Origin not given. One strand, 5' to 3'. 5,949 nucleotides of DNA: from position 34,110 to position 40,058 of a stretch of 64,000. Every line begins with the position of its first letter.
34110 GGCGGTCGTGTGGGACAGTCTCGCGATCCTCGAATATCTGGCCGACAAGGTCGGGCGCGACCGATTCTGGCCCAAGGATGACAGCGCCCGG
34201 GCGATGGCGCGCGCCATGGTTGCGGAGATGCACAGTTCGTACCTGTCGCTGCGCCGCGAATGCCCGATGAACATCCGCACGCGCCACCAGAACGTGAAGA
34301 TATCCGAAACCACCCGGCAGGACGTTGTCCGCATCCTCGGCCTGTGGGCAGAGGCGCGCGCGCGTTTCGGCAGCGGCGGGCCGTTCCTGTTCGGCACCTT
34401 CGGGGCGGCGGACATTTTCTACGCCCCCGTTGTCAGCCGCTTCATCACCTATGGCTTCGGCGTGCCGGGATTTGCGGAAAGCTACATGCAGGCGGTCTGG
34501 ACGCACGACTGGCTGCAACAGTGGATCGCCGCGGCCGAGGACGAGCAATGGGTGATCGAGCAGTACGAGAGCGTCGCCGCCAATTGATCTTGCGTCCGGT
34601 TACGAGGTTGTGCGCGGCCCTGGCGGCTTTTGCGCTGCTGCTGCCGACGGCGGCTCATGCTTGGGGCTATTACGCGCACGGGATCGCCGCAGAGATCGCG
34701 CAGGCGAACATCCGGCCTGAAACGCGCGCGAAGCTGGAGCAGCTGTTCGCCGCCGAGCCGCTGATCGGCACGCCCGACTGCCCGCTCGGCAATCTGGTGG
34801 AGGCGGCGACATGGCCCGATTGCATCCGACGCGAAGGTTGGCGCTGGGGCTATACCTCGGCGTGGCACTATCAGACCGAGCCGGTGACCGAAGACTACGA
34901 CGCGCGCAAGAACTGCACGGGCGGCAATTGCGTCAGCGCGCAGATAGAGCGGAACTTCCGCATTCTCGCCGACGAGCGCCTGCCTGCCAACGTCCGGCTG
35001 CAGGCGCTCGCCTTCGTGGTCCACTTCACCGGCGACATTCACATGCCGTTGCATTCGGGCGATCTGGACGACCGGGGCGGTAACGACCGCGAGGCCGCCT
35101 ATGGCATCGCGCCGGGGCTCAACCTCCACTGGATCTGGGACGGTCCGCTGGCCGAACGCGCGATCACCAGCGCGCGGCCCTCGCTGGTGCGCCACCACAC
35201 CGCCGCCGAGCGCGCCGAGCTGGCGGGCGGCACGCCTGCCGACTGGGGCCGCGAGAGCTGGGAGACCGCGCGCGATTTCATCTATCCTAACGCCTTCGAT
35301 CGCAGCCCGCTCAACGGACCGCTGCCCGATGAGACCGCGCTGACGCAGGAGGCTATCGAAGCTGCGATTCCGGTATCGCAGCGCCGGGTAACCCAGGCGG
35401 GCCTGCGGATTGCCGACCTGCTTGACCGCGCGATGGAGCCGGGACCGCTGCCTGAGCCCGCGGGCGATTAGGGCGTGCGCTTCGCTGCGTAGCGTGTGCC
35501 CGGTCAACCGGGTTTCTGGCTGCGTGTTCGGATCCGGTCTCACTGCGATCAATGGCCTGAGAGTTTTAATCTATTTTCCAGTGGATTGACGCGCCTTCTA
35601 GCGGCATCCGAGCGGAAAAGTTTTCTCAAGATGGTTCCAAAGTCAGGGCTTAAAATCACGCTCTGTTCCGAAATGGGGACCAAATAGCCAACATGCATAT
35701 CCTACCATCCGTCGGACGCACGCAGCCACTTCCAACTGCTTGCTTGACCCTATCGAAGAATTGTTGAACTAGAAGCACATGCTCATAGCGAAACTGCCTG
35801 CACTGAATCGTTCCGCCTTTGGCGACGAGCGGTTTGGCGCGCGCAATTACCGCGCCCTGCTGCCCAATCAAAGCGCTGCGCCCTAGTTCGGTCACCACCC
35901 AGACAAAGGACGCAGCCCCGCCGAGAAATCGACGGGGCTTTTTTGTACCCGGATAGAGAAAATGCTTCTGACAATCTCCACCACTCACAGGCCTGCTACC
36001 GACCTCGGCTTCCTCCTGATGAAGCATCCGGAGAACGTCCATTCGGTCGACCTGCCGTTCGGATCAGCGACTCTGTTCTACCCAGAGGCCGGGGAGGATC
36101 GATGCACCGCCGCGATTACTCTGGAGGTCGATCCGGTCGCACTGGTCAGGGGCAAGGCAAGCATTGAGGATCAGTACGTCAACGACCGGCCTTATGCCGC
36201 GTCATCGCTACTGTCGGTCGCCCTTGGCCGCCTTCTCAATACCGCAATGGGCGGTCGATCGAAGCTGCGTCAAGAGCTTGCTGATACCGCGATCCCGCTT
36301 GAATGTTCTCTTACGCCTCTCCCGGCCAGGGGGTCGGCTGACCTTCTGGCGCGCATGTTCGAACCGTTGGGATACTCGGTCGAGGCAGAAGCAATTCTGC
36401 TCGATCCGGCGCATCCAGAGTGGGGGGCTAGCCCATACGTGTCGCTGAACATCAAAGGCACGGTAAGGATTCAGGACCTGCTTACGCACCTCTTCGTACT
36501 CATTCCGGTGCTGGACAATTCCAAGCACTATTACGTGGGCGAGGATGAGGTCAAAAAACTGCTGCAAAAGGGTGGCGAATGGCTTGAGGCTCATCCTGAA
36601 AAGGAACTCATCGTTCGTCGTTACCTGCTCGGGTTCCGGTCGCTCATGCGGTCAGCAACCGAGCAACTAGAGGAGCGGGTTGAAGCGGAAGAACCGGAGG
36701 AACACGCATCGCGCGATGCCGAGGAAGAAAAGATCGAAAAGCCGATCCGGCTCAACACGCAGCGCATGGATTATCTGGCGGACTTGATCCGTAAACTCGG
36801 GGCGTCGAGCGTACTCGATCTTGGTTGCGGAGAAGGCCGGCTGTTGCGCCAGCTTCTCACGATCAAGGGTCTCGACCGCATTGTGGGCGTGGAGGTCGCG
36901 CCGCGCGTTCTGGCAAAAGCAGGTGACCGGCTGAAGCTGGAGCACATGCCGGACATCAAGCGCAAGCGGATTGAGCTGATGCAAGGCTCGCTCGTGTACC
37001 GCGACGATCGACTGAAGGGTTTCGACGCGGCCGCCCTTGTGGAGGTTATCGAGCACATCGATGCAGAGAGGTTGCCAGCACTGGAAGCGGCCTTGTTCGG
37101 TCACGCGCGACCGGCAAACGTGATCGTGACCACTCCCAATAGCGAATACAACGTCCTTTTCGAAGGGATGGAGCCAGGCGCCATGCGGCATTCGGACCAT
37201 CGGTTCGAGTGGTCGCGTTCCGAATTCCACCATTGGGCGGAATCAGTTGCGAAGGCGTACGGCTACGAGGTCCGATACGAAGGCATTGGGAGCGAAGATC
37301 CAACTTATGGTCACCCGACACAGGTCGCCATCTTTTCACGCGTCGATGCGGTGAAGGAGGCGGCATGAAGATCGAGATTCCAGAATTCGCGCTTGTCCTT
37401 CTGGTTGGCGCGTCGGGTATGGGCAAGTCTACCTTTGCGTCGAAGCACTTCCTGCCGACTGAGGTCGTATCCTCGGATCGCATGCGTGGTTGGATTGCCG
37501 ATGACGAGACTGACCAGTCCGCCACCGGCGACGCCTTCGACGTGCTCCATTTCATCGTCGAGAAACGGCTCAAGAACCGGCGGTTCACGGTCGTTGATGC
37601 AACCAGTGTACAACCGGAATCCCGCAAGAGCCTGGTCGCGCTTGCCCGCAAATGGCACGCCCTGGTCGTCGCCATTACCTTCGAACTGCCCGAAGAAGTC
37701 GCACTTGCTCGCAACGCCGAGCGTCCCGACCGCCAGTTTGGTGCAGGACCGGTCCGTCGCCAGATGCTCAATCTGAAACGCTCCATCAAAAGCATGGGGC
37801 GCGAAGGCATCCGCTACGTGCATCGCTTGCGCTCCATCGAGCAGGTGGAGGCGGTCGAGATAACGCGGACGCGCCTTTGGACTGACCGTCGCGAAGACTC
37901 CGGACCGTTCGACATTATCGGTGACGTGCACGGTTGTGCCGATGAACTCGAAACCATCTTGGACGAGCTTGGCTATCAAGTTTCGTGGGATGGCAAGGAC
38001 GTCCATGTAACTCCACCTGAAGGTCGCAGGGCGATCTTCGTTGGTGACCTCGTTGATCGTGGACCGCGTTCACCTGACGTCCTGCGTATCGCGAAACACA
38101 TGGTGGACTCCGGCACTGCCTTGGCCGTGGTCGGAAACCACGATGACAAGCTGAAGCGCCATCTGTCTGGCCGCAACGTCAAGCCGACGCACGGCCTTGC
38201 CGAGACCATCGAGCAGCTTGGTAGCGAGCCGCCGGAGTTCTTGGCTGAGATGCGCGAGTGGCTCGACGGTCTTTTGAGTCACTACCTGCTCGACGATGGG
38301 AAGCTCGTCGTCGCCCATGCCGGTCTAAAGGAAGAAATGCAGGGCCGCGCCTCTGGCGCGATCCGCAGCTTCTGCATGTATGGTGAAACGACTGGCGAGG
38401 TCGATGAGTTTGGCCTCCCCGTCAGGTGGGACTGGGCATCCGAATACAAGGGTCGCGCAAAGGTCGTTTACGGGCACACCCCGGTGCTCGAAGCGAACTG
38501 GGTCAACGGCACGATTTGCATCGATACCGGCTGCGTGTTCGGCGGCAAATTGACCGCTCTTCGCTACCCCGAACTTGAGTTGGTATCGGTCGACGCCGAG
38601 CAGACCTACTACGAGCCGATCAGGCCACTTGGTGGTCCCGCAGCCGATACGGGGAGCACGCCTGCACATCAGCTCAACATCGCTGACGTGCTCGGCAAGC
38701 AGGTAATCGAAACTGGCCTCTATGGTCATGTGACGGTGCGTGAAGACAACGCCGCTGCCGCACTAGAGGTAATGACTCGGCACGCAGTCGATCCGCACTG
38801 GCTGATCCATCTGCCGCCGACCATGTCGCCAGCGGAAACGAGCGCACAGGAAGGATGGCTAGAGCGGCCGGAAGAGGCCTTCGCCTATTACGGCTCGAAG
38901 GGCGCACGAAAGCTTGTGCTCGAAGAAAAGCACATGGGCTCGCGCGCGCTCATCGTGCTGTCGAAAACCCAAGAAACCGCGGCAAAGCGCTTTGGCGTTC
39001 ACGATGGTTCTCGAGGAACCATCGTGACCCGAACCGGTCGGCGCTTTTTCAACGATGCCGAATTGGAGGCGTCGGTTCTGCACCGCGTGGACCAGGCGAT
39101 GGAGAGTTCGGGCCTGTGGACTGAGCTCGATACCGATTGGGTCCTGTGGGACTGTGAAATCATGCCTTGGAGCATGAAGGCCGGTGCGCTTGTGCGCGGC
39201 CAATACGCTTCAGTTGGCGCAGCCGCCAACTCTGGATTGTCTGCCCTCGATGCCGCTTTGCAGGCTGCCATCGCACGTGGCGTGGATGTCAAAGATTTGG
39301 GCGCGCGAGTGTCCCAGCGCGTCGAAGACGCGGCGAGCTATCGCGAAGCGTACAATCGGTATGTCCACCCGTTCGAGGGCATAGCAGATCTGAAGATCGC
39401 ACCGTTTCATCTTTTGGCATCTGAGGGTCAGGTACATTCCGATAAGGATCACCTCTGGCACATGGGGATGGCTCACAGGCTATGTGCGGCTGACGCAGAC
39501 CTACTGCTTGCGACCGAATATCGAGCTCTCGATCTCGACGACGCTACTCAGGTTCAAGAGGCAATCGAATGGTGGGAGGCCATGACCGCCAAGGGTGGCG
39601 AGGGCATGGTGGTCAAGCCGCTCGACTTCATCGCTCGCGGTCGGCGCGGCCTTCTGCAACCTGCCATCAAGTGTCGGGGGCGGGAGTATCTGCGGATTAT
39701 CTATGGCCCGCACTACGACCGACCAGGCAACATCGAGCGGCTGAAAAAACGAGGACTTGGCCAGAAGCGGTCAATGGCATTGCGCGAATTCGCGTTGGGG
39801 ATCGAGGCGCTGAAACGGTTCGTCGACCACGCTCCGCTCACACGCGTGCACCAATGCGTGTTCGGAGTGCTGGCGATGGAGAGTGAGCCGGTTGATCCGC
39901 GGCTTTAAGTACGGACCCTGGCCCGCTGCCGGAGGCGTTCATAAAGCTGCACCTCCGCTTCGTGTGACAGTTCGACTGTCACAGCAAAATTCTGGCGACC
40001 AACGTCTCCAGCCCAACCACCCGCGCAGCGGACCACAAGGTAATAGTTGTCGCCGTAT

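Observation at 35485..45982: A ~10.5 kb integrative island bounded by 16-bp direct repeats, with no tRNA target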

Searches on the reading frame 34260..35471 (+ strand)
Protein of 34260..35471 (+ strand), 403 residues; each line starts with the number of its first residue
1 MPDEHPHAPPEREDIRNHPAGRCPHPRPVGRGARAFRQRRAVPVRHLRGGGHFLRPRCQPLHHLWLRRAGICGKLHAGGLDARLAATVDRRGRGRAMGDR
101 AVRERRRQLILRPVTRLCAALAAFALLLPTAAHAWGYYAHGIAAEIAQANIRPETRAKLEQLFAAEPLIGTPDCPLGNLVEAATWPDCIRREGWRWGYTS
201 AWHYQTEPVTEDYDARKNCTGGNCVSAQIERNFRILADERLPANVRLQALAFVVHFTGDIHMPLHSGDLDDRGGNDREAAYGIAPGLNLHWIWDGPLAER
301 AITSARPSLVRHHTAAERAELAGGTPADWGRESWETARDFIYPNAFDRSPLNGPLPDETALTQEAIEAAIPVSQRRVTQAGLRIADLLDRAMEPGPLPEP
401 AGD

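Call 8: search_protein_families(library=pfam, proteins=[window:34260-35471:+], max_evalue=0.01)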
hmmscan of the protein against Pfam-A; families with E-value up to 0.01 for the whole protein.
window:34260-35471:+ (403 aa): 1 family
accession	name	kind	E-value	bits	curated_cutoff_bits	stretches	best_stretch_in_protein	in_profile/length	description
PF02265.22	S1-P1_nuclease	-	9.1e-44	150.7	29.5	1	135-392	1-257/258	S1/P1 Nuclease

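Call 9: search_protein_families(library=ncbifam, proteins=[window:34260-35471:+], max_evalue=0.01)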
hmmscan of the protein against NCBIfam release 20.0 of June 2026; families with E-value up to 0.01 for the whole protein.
window:34260-35471:+ (403 aa): 0 families

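Call 13: find_encoding_contigs(protein=window:34260-35471:+, flank=10000, max_places=10)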
Protein window:34260-35471:+ (403 aa): no gene with exactly this product is on record in the collection.

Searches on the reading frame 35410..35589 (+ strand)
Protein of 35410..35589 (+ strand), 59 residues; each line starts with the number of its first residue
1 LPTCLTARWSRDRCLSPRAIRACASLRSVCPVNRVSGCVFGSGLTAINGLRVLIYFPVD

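Call 78: search_protein_families(library=pfam, proteins=[window:35410-35589:+], max_evalue=1)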
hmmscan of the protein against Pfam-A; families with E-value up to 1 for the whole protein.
window:35410-35589:+ (59 aa): 0 families

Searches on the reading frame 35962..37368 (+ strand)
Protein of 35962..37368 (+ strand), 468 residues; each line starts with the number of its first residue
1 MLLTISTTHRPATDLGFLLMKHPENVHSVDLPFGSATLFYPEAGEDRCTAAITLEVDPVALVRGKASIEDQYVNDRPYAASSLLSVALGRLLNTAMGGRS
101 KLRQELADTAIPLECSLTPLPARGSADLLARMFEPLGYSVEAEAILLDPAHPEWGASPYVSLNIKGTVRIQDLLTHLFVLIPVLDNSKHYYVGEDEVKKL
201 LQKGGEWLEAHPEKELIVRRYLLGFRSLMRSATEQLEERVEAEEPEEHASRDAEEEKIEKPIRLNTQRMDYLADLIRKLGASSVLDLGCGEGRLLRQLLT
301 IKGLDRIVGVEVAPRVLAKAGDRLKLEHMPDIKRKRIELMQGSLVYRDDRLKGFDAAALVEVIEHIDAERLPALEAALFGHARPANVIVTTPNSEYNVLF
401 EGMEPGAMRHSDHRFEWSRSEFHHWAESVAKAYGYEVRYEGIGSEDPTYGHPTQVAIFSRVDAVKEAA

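Call 8: search_protein_families(library=pfam, proteins=[window:35962-37368:+], max_evalue=0.01)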
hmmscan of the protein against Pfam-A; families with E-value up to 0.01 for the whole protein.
window:35962-37368:+ (468 aa): 7 families
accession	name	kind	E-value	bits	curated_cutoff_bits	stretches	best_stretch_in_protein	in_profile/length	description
PF12623.12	Hen1_L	-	1.6e-102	342.2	23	1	1-236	1-241/242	RNA repair, ligase-Pnkp-associating, region of Hen1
PF13489.12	Methyltransf_23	-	8.1e-09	35.8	27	1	267-427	4-155/164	Methyltransferase domain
PF13649.12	Methyltransf_25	-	1.7e-08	35.4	27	1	284-379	1-90/97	Methyltransferase domain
PF08242.18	Methyltransf_12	-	3.6e-07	31.3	30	1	285-376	1-87/98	Methyltransferase domain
PF08241.18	Methyltransf_11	-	4.7e-06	27.6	21.2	1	285-370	1-76/95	Methyltransferase domain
PF13847.12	Methyltransf_31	-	0.00014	22.1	27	1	281-326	4-50/145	Methyltransferase domain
PF07021.18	MetW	-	0.0018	18.4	21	1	272-311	7-43/193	Methionine biosynthesis protein MetW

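Call 9: search_protein_families(library=ncbifam, proteins=[window:35962-37368:+], max_evalue=0.01)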
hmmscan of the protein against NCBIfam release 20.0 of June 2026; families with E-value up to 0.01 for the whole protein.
window:35962-37368:+ (468 aa): 11 families
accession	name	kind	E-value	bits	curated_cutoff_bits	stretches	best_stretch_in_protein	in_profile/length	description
TIGR04074.1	bacter_Hen1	equivalog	8.5e-202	670.7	340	1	2-460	1-462/462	3' terminal RNA ribose 2'-O-methyltransferase Hen1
TIGR01983.1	UbiG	equivalog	9.5e-08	31.6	102.95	1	263-370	24-133/228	bifunctional 2-polyprenyl-6-hydroxyphenol methylase/3-demethylubiquinol 3-O-methyltransferase UbiG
NF050150.1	RiPP_MTase_ApyS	equivalog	1.8e-06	27.4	400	1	266-335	127-194/323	RiPP biosynthesis methyltransferase ApyS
NF041820.1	daptide_MTase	equivalog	6.7e-06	25.7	175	1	272-344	29-96/243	daptide-type RiPP biosynthesis methyltransferase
TIGR02081.1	metW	equivalog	2.6e-05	23.8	189.5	1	272-320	7-52/194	methionine biosynthesis protein MetW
NF040703.1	cyclopro_CfaB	exception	0.00025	19.9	650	1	266-389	145-262/393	C17 cyclopropane fatty acid synthase CfaB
NF043040.1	corrin_prot_MT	hypoth_equivalog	0.00026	20.5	180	1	280-329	41-88/216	corrinoid protein-associated methyltransferase CpaM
NF045667.1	MTase_DVU1556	equivalog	0.00039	19.9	155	1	272-332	14-73/213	DVU_1556 family methyltransferase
TIGR02021.1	BchM-ChlM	equivalog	0.0004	19.9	158.9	1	252-403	23-168/218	magnesium protoporphyrin IX methyltransferase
TIGR00091.1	TIGR00091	equivalog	0.0045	16.4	112.65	1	269-328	6-64/194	tRNA (guanosine(46)-N7)-methyltransferase TrmB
TIGR04543.1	ketoArg_3Met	equivalog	0.006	15.7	425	1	281-325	150-194/336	2-ketoarginine methyltransferase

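Call 10: search_protein_families(library=padloc, proteins=[window:35962-37368:+], max_evalue=0.001)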
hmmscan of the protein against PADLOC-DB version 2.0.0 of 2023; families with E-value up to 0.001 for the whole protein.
window:35962-37368:+ (468 aa): 1 family
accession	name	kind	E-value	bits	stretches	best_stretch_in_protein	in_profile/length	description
PDLC04134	mad2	-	6.1e-11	39.8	1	270-395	281-400/492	mads_2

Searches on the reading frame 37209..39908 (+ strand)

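Call 8: search_protein_families(library=pfam, proteins=[window:37209-39908:+], max_evalue=0.01)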
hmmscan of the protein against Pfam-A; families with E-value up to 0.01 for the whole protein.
window:37209-39908:+ (899 aa): 5 families
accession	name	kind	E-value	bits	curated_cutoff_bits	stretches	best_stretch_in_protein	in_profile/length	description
PF16542.10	PNKP_ligase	-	2.3e-172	573.9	28.2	1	517-894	1-377/377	PNKP adenylyltransferase domain, ligase domain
PF13671.12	AAA_33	-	4.4e-26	92.3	27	1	62-176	1-122/143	AAA domain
PF00149.33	Metallophos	-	4.4e-14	53.8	21.5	1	233-434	2-167/191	Calcineurin-like phosphoesterase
PF08433.16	KTI12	-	0.00063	19.8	22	1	61-175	2-122/271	Chromatin associated protein KTI12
PF06745.19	ATPase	-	0.0018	18.1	26.6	1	57-147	16-109/231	KaiC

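Call 9: search_protein_families(library=ncbifam, proteins=[window:37209-39908:+], max_evalue=0.01)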
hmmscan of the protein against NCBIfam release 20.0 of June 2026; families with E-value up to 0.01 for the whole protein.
window:37209-39908:+ (899 aa): 7 families
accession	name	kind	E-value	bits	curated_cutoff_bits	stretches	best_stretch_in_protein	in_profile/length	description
TIGR04075.1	bacter_Pnkp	equivalog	0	1360.5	750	1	53-899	1-851/851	polynucleotide kinase-phosphatase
NF010148.0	PRK13625.1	equivalog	2.1e-68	230.5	340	1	234-467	3-236/245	bis(5'-nucleosyl)-tetraphosphatase PrpE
NF001204.0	PRK00166.1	equivalog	2.5e-22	79.5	176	2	236-376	5-126/276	symmetrical bis(5'-nucleosyl)-tetraphosphatase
TIGR00668.1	apaH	equivalog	4.2e-14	52.7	222.85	1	236-376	5-126/279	bis(5'-nucleosyl)-tetraphosphatase (symmetrical) ApaH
NF008516.0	PRK11439.1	equivalog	4.4e-08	33.4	326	1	236-313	21-82/218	protein-serine/threonine phosphatase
TIGR03574.1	selen_PSTK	equivalog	0.00041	19.9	290.5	1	62-173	1-117/249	L-seryl-tRNA(Sec) kinase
NF007425.0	PRK09968.1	equivalog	0.0078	15.9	332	0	236-312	19-79/218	protein-serine/threonine phosphatase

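Call 10: search_protein_families(library=padloc, proteins=[window:37209-39908:+], max_evalue=0.001)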
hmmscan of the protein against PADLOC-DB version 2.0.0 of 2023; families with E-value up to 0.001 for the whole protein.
window:37209-39908:+ (899 aa): 0 families
